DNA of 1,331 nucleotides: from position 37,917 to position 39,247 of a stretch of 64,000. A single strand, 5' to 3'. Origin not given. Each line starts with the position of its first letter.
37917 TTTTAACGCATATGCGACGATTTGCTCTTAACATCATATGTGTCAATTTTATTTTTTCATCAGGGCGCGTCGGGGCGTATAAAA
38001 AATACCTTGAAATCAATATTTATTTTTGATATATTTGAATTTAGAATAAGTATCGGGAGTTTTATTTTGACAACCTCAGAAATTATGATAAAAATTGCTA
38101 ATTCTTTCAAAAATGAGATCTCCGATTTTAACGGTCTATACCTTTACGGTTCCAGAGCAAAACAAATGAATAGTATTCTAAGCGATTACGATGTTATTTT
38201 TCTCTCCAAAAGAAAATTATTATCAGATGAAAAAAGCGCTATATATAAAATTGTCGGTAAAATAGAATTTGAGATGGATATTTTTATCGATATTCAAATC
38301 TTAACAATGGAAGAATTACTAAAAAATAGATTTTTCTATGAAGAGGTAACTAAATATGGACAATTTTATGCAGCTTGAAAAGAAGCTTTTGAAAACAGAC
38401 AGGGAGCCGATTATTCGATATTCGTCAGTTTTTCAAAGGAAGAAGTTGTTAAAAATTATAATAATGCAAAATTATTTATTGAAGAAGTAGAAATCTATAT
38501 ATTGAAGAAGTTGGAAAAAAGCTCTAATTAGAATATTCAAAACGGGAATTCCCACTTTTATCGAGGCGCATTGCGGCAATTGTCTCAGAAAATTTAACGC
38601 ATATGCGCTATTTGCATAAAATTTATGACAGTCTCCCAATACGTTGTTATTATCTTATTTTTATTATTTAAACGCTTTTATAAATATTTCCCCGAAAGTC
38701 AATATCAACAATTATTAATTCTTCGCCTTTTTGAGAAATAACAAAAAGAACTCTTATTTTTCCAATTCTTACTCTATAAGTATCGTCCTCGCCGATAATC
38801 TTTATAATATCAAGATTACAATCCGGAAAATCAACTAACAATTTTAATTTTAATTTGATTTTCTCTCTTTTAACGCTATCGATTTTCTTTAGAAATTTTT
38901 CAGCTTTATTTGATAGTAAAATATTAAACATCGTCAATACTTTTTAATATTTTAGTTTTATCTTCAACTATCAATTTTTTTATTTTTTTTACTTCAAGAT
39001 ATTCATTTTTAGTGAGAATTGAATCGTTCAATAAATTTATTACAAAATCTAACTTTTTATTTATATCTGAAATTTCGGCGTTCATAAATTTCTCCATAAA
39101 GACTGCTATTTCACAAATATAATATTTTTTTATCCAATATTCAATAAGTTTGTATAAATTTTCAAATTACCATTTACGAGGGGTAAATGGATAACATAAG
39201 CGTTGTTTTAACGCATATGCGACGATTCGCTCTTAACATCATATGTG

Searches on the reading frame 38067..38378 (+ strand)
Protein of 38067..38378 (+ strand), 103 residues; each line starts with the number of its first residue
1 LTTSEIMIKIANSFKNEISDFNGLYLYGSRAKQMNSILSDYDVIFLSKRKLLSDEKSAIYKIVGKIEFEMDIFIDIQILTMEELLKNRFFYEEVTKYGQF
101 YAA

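Call 29: search_protein_families(library=ncbifam, proteins=[window:38067-38378:+], max_evalue=1)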
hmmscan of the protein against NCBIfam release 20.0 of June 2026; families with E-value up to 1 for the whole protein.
window:38067-38378:+ (103 aa): 4 families
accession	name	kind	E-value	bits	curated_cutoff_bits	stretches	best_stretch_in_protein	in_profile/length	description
NF047752.1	MntA_antitoxin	equivalog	2.9e-05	23.9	60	1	20-79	6-62/106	type VII toxin-antitoxin system MntA family adenylyltransferase antitoxin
NF012212.1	ANT_9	subfamily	0.0013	18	340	1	6-92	9-97/249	aminoglycoside nucleotidyltransferase ANT(9)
NF002115.0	PRK00951.2-5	equivalog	0.02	14.7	289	1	2-70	67-134/195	imidazoleglycerol-phosphate dehydratase HisB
TIGR01559.1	squal_synth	equivalog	0.021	14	286.75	1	5-77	54-125/337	squalene synthase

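Call 30: search_protein_families(library=pfam, proteins=[window:38067-38378:+], max_evalue=10)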
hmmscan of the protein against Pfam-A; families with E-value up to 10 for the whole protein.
window:38067-38378:+ (103 aa): 3 families
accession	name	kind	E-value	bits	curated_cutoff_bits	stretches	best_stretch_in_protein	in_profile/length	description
PF18765.7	Polbeta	-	7.9e-07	29.6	26.9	1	9-86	2-73/93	Polymerase beta, Nucleotidyltransferase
PF01909.29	NTP_transf_2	-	0.0054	17.5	21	1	22-77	15-72/93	Nucleotidyltransferase domain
PF22600.2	MTPAP-like_central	-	0.026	15.1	27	1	6-58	25-76/139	Poly(A) RNA polymerase, mitochondrial-like, central palm domain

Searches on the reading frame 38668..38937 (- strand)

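Call 29: search_protein_families(library=ncbifam, proteins=[window:38668-38937:-], max_evalue=1)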
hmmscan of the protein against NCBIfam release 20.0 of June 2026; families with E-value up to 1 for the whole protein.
window:38668-38937:- (89 aa): 0 families

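Call 30: search_protein_families(library=pfam, proteins=[window:38668-38937:-], max_evalue=10)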
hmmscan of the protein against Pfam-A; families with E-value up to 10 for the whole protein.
window:38668-38937:- (89 aa): 1 family
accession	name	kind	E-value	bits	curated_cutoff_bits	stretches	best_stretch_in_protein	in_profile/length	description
PF05016.21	ParE_toxin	-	9.2e-06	26.6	23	1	6-82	1-85/89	ParE toxin of type II toxin-antitoxin system, parDE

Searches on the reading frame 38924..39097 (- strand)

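Call 29: search_protein_families(library=ncbifam, proteins=[window:38924-39097:-], max_evalue=1)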
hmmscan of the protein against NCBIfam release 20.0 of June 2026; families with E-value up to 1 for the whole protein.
window:38924-39097:- (57 aa): 3 families
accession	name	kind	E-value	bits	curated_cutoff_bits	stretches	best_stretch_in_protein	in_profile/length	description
NF006251.0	PRK08392.1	equivalog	0.044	13.3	212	1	10-51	81-122/216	hypothetical protein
NF045865.1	glide_MMOB4860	equivalog_domain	0.049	14.1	55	1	5-38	109-142/150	MMOB4860 family gliding motility internal complex protein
NF045893.1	ICE_Mbov_0398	domain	0.075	12.8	80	1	5-47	84-122/159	Mbov_0398 family ICE element protein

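Call 30: search_protein_families(library=pfam, proteins=[window:38924-39097:-], max_evalue=10)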
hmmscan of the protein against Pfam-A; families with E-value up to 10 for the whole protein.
window:38924-39097:- (57 aa): 1 family
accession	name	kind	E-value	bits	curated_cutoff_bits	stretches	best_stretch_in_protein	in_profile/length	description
PF07765.17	KIP1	-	0.31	11.6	33.9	1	2-43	13-56/74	KIP1-like protein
